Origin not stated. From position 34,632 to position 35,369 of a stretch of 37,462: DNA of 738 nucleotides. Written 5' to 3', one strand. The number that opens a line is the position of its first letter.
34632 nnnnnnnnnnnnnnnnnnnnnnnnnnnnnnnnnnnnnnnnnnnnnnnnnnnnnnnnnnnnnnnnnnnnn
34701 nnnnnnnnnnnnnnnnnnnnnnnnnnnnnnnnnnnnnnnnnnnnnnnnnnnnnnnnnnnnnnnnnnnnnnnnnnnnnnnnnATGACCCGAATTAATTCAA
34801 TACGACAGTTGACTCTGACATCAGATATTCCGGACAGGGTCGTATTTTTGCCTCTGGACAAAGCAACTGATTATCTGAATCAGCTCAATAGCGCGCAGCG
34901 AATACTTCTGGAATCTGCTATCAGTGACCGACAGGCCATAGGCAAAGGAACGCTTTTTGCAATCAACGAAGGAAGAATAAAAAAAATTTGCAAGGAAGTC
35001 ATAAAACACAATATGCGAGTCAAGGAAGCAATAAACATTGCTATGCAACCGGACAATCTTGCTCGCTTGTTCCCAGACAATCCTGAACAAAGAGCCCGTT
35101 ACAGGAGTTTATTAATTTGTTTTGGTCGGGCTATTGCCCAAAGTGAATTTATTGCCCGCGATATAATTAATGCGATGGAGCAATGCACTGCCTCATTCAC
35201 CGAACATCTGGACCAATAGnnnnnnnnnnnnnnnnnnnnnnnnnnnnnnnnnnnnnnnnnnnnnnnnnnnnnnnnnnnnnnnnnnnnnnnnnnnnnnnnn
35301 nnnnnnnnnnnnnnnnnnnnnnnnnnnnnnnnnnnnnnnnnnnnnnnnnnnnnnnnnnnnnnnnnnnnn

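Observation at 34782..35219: AT-rich moron gene inserted between D and ogr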

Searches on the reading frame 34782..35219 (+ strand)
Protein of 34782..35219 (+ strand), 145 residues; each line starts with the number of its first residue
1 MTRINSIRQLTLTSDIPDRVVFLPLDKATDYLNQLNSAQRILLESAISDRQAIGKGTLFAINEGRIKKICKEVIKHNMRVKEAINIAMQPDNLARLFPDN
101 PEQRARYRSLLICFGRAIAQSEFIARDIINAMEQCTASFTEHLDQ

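Call 4: search_protein_families(library=pfam, proteins=[window:34782-35219:+], max_evalue=1)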
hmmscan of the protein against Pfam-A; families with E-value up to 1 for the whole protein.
window:34782-35219:+ (145 aa): 1 family
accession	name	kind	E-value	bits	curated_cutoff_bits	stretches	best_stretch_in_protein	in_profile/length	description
PF02260.25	FATC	-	0.1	12.8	25.3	1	80-98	8-26/32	FATC domain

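Call 5: search_protein_families(library=phrogs, proteins=[window:34782-35219:+], max_evalue=1)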
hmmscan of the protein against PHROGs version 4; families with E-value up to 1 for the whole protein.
window:34782-35219:+ (145 aa): 0 families

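Call 6: search_dna_similar(query=window:34782-35219:+, collection=phages, mode=protein, max_rows=40)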
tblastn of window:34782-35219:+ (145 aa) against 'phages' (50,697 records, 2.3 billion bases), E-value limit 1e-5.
No match.

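Call 10: search_dna_similar(query=window:34782-35219:+, collection=plasmids, mode=protein, max_rows=30, max_evalue=0.01)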
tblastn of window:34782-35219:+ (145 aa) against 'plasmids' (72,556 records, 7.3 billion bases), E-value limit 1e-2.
Records with a match: 1; places in all: 1; records where one place covers at least 80% of the query: 1.
Best place of each record, by identity: <60% 1.
By first word of the organism name: Pantoea 1.
By predicted mobility (MOB-suite, as given by PLSDB): non-mobilizable 1.
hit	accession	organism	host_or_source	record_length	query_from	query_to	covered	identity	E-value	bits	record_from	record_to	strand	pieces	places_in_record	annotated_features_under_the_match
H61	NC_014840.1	Pantoea sp. At-9b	-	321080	12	137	87%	49.2%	1e-31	125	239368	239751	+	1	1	hypothetical protein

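Call 11: find_homologous_proteins(query=window:34782-35219:+, max_evalue=0.01)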
Query window:34782-35219:+ (145 aa): 6 proteins with E <= 0.01 among 23 candidates.
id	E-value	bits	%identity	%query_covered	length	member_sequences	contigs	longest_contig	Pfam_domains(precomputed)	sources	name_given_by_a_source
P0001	1.8e-86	305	99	100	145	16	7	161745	-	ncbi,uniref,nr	ncbi:iron-sulfur cluster assembly scaffold protein SufA [Escherichia coli]|uniref:iron-sulfur cluste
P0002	5.1e-67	242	80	100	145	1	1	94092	-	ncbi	-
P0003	2.7e-65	236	82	94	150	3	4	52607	-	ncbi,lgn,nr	ncbi:TPA: iron-sulfur cluster assembly scaffold protein SufA [Escherichia coli]|nr:iron-sulfur clust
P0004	8.9e-59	215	79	93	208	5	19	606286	-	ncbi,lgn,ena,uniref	ncbi:iron-sulfur cluster assembly scaffold protein SufA [Escherichia coli]|uniref:iron-sulfur cluste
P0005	4.4e-57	210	76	94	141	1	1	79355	-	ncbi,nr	ncbi:iron-sulfur cluster assembly scaffold protein SufA [Escherichia coli]|nr:iron-sulfur cluster as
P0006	3.0e-56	207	73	97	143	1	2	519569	-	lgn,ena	-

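Call 12: search_protein_families(library=ncbifam, proteins=[window:34782-35219:+, P0004], max_evalue=10)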
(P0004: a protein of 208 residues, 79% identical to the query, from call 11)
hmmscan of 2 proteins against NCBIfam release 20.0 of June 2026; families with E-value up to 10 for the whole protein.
window:34782-35219:+ (145 aa): 3 families
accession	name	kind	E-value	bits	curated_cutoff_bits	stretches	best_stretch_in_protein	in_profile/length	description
NF008550.0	PRK11477.1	equivalog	0.051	12.4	612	1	48-89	39-83/385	CdaR family transcriptional regulator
NF009542.0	PRK12921.1-4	equivalog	0.061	12.6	288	1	40-90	168-218/286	oxidoreductase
NF043026.1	T4SS_AnkK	equivalog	0.099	11.2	650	1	16-89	297-369/623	Dot/Icm T4SS effector AnkK/LegA5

P0004 (208 aa): 0 families

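Call 13: search_protein_families(library=padloc, proteins=[window:34782-35219:+, P0004], max_evalue=10)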
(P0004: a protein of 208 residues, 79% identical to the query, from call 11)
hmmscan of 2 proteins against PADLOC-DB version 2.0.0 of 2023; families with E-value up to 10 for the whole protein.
window:34782-35219:+ (145 aa): 1 family
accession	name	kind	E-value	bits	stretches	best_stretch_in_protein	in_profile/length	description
PDLC03277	MTase_II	-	0.0013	15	1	3-121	319-445/823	Type II methyltransferase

P0004 (208 aa): 0 families

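Call 15: get_annotated_region(hit=H61, flank=8000)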
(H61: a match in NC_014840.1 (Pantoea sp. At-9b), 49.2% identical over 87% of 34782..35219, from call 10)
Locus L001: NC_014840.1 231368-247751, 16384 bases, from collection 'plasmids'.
description: Pantoea sp. At-9b plasmid pPAT9B03, complete sequence
organism: Pantoea sp. At-9b (NCBI taxid 592316)
taxonomy: Bacteria; Pseudomonadota; Gammaproteobacteria; Enterobacterales; Erwiniaceae; Pantoea; Pantoea sp. At-9b
host: -; source: -; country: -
typing (MOB-suite, as given by PLSDB): non-mobilizable
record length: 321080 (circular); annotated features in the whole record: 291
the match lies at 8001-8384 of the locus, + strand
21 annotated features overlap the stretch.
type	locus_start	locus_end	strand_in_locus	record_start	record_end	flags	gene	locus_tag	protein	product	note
CDS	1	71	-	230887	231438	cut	-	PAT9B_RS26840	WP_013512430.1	hypothetical protein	-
CDS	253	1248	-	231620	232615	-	-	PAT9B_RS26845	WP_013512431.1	hypothetical protein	-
CDS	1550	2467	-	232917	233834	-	-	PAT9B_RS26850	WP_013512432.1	LysR family transcriptional regulator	-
CDS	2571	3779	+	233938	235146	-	-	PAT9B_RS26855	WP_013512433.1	MFS transporter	GO:0055085 - transmembrane transport [Evidence IEA]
CDS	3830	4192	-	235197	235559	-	-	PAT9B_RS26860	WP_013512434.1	hypothetical protein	-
CDS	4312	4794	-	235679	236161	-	-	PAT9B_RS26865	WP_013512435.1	glutathione peroxidase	-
CDS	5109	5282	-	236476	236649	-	-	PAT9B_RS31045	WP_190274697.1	hypothetical protein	-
CDS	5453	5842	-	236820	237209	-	-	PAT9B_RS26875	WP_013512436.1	hypothetical protein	-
CDS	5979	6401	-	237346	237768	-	-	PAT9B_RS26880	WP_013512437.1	Rrf2 family transcriptional regulator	-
CDS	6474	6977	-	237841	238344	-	alaE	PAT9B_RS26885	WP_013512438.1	L-alanine exporter AlaE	-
CDS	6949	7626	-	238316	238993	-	-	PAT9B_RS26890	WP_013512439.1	O-methyltransferase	GO:0032259 - methylation [Evidence IEA]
CDS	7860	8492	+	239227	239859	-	-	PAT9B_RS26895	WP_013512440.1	hypothetical protein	-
CDS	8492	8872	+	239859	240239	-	-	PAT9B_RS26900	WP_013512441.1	type II toxin-antitoxin system YafO family toxin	-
CDS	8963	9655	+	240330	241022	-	-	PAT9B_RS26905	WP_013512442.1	NADPH-dependent F420 reductase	-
CDS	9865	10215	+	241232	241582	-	-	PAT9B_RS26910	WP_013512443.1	hypothetical protein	-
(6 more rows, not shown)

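Call 17: find_encoding_contigs(protein=P0001, flank=6000, max_places=6)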
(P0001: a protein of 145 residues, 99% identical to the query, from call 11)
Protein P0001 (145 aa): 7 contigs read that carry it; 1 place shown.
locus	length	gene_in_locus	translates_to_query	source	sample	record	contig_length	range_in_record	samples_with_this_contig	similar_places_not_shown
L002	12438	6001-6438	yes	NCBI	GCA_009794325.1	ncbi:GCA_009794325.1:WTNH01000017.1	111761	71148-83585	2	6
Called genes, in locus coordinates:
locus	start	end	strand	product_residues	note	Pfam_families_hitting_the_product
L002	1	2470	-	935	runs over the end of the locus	PF10145:PhageMin_Tail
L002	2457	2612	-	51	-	PF06528:Phage_P2_GpE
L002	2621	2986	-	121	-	-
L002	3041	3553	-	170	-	PF04985:Phage_tube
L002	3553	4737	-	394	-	PF22671:Gp18_domIII_N, PF04984:Phage_sheath_1, PF17482:Phage_sheath_1C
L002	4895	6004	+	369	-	PF05954:Phage_GPD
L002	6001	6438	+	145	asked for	-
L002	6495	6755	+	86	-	PF04606:Ogr_Delta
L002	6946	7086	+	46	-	PF01848:HOK_GEF (weak)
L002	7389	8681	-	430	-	PF02403:Seryl_tRNA_N, PF00587:tRNA-synt_2b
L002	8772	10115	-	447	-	PF01078:Mg_chelatase (faint), PF05496:RuvB_N, PF13191:AAA_16 (faint), PF00004:AAA, PF07728:AAA_5 (weak), PF20720:nSTAND3 (weak), PF16193:AAA_assoc_2, PF12002:MgsA_C, +1 more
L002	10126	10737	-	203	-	PF03548:LolA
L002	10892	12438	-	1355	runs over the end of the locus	PF13491:FtsK_4TM, PF17854:FtsK_alpha, PF01580:FtsK_SpoIIIE, PF09397:FtsK_gamma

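Call 18: find_encoding_contigs(protein=P0004, flank=6000, max_places=6)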
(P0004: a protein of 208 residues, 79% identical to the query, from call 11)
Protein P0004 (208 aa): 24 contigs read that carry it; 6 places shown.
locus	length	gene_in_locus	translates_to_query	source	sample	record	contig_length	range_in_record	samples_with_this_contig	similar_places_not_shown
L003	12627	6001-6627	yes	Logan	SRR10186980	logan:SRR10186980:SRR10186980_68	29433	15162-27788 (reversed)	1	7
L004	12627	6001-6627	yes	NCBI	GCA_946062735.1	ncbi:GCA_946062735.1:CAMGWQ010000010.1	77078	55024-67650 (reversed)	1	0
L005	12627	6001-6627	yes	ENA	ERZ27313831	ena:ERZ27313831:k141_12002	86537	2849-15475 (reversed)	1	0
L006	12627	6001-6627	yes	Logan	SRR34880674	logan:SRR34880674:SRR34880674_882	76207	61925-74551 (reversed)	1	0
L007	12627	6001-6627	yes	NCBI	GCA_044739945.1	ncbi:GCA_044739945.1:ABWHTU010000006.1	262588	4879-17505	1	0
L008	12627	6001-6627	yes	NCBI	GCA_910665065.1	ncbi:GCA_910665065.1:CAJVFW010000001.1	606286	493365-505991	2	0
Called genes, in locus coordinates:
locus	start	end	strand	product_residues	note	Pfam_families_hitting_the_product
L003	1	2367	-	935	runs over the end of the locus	PF10145:PhageMin_Tail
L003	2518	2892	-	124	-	-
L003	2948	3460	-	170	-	PF04985:Phage_tube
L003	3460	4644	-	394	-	PF22671:Gp18_domIII_N, PF04984:Phage_sheath_1, PF17482:Phage_sheath_1C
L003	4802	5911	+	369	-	PF05954:Phage_GPD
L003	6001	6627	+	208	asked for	-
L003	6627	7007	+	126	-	PF13957:YafO_toxin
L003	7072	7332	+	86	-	PF04606:Ogr_Delta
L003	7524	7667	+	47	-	PF01848:HOK_GEF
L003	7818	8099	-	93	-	-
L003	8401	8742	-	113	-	PF06094:GGACT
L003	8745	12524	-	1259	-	PF27051:TamB_N, PF01203:T2SSN (faint), PF04357:TamB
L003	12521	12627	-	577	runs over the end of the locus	PF17243:POTRA_TamA_1, PF07244:POTRA, PF01103:Omp85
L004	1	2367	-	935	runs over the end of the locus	PF10145:PhageMin_Tail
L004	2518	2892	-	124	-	-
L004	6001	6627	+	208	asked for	-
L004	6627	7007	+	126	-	PF13957:YafO_toxin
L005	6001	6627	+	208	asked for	-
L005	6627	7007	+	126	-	PF13957:YafO_toxin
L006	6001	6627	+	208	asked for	-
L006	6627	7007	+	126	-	PF13957:YafO_toxin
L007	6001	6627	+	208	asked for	-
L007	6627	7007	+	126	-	PF13957:YafO_toxin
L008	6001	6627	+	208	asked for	-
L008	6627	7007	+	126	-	PF13957:YafO_toxin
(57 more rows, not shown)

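Call 19: find_encoding_contigs(protein=P0002, flank=5000, max_places=3)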
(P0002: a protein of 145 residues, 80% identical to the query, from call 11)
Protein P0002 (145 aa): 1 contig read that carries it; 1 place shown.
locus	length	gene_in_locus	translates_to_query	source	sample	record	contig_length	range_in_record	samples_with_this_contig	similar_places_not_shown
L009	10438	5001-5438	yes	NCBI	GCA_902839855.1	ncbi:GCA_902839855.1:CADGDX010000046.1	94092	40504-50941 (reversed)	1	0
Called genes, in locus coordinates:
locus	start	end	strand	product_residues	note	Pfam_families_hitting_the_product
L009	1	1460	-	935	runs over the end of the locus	PF10145:PhageMin_Tail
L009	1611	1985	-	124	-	-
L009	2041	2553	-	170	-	PF04985:Phage_tube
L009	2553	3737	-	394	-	PF22671:Gp18_domIII_N, PF04984:Phage_sheath_1, PF17482:Phage_sheath_1C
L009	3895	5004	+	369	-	PF05954:Phage_GPD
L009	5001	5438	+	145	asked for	-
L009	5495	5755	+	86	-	PF04606:Ogr_Delta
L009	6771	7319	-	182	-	PF01066:CDP-OH_P_transf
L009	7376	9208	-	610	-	PF01541:GIY-YIG, PF27096:UvrC_M, PF02151:UVR, PF12836:HHH_3 (faint), PF22920:UvrC_RNaseH, PF08459:UvrC_RNaseH_dom, PF14520:HHH_5, PF00633:HHH (weak)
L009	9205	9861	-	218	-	PF00072:Response_reg, PF00196:GerE, PF08281:Sigma70_r4_2 (weak)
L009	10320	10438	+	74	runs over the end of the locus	PF10769:DUF2594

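Call 20: find_encoding_contigs(protein=P0003, flank=5000, max_places=3)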
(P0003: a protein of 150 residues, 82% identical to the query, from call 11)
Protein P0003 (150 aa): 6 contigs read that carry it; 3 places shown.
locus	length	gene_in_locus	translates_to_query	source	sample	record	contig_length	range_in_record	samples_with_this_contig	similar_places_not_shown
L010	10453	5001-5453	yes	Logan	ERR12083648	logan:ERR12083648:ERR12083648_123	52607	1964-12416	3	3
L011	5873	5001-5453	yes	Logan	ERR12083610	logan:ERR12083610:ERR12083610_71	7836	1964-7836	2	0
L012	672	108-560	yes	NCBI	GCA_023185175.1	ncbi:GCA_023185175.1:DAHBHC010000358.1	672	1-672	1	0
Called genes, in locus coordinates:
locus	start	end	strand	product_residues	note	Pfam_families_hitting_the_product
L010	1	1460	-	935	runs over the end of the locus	PF10145:PhageMin_Tail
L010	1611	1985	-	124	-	-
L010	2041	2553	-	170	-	PF04985:Phage_tube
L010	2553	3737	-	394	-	PF22671:Gp18_domIII_N, PF04984:Phage_sheath_1, PF17482:Phage_sheath_1C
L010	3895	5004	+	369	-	PF05954:Phage_GPD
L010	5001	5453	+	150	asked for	-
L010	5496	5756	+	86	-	PF04606:Ogr_Delta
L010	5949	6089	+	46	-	PF01848:HOK_GEF (weak)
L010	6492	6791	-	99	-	PF00216:Bac_DNA_binding, PF18291:HU-HIG (weak), PF18175:HU-CCDC81_bac_2 (weak)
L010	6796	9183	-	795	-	PF01588:tRNA_bind, PF03483:B3_4, PF03484:B5, PF17759:tRNA_synthFbeta, PF03147:FDX-ACB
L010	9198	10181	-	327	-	PF02912:Phe_tRNA-synt_N, PF01409:tRNA-synt_2d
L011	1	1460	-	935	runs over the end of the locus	PF10145:PhageMin_Tail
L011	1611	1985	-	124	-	-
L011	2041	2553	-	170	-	PF04985:Phage_tube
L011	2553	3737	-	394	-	PF22671:Gp18_domIII_N, PF04984:Phage_sheath_1, PF17482:Phage_sheath_1C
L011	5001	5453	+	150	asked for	-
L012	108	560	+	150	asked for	-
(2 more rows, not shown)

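Call 21: find_encoding_contigs(protein=P0005, flank=5000, max_places=3)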
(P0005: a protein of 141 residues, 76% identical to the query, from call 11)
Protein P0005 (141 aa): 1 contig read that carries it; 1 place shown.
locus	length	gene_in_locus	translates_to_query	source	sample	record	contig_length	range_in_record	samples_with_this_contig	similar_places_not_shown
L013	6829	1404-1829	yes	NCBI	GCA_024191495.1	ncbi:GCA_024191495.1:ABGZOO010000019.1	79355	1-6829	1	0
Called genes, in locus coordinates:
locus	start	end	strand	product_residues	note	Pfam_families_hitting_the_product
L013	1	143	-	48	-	?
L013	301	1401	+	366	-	PF05954:Phage_GPD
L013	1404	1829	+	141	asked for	-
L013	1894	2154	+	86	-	PF04606:Ogr_Delta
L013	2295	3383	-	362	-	PF13384:HTH_23 (weak), PF13518:HTH_28, PF13551:HTH_29 (faint), PF13565:HTH_32, PF00665:rve, PF13683:rve_3, PF13333:rve_2 (weak)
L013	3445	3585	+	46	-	PF01848:HOK_GEF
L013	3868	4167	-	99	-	PF00216:Bac_DNA_binding, PF18291:HU-HIG (weak), PF18175:HU-CCDC81_bac_2 (weak)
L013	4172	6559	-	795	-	PF01588:tRNA_bind, PF03483:B3_4, PF03484:B5, PF17759:tRNA_synthFbeta, PF03147:FDX-ACB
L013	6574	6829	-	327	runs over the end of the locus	PF02912:Phe_tRNA-synt_N, PF01409:tRNA-synt_2d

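Call 22: find_encoding_contigs(protein=P0006, flank=5000, max_places=3)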
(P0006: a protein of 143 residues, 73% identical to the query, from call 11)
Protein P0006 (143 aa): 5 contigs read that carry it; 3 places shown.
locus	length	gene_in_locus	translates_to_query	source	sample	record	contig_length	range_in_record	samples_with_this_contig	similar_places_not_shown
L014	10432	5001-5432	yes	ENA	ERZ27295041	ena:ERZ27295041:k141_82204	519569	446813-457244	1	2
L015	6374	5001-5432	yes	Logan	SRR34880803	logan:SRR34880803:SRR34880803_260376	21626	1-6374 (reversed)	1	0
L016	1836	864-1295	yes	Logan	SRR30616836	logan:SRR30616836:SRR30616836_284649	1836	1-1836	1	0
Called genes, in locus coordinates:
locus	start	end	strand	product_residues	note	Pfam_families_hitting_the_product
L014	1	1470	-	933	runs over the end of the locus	PF10145:PhageMin_Tail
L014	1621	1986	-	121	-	-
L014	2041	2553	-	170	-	PF04985:Phage_tube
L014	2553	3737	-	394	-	PF22671:Gp18_domIII_N, PF04984:Phage_sheath_1, PF17482:Phage_sheath_1C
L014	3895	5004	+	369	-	PF05954:Phage_GPD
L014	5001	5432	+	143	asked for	-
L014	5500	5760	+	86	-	PF04606:Ogr_Delta, PF23549:Zn_ribbon_GRF_2 (weak)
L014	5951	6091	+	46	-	PF01848:HOK_GEF (weak)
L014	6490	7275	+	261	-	PF01555:N6_N4_Mtase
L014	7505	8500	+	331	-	PF27202:Flk_N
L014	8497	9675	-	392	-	PF07690:MFS_1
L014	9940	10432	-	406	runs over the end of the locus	PF00109:ketoacyl-synt, PF02801:Ketoacyl-synt_C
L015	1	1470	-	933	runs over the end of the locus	PF10145:PhageMin_Tail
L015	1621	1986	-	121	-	-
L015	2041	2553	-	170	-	PF04985:Phage_tube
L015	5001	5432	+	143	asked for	-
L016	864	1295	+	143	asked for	-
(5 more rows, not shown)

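Call 26: find_homologous_proteins(query=A1, max_evalue=0.001)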
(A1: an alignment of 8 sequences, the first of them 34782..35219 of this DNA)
Query A1 (8 sequences) (145 aa, profile of the alignment): 46 proteins with E <= 0.001 among 4118 candidates.
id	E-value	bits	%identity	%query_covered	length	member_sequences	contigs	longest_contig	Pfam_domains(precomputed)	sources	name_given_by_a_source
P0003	5.3e-81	287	82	94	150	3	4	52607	-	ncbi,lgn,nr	ncbi:TPA: iron-sulfur cluster assembly scaffold protein SufA [Escherichia coli]|nr:iron-sulfur clust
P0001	1.6e-80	286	99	100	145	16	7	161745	-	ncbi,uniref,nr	ncbi:iron-sulfur cluster assembly scaffold protein SufA [Escherichia coli]|uniref:iron-sulfur cluste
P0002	3.4e-78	278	80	100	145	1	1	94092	-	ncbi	-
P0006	5.1e-78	278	73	97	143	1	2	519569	-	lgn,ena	-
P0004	1.2e-77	276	79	93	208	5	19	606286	-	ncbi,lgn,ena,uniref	ncbi:iron-sulfur cluster assembly scaffold protein SufA [Escherichia coli]|uniref:iron-sulfur cluste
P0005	2.6e-77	275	76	94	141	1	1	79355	-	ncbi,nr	ncbi:iron-sulfur cluster assembly scaffold protein SufA [Escherichia coli]|nr:iron-sulfur cluster as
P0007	3.1e-64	233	49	87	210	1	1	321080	-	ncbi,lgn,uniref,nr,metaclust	ncbi:hypothetical protein [Pantoea sp. At-9b]|uniref:hypothetical protein n=1 Tax=Pantoea sp. (strai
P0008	5.4e-57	209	50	88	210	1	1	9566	-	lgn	-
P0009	2.8e-51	191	57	87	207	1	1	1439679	-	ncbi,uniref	ncbi:iron-sulfur cluster assembly scaffold protein SufA [Enterobacter cloacae]|uniref:iron-sulfur cl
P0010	3.5e-51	191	54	87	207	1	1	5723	-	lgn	-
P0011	1.4e-49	185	55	81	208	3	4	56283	-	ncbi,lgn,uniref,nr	ncbi:iron-sulfur cluster assembly scaffold protein SufA [Escherichia coli]|uniref:iron-sulfur cluste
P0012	5.5e-49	184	52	87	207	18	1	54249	-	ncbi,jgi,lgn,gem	-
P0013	8.5e-49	183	53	87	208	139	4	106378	-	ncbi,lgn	-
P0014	9.8e-49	183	53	86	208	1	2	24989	-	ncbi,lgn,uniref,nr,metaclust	ncbi:hypothetical protein GTGU_04483 [Trabulsiella guamensis ATCC 49490]|uniref:Uncharacterized prot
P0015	1.9e-48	182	55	86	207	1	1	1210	-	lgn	-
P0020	2.4e-47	178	54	86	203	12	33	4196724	-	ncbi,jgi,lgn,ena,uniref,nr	ncbi:iron-sulfur cluster assembly scaffold protein SufA [Morganella morganii]|uniref:iron-sulfur clu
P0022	7.6e-47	177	50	86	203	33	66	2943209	-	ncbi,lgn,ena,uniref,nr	ncbi:hypothetical protein K6U37_12035 [Vibrio parahaemolyticus]|uniref:hypothetical protein n=1 Tax=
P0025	9.1e-45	170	55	81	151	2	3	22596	-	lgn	-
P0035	2.7e-39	152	51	77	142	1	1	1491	-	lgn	-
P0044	9.8e-24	102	49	58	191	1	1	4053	-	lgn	-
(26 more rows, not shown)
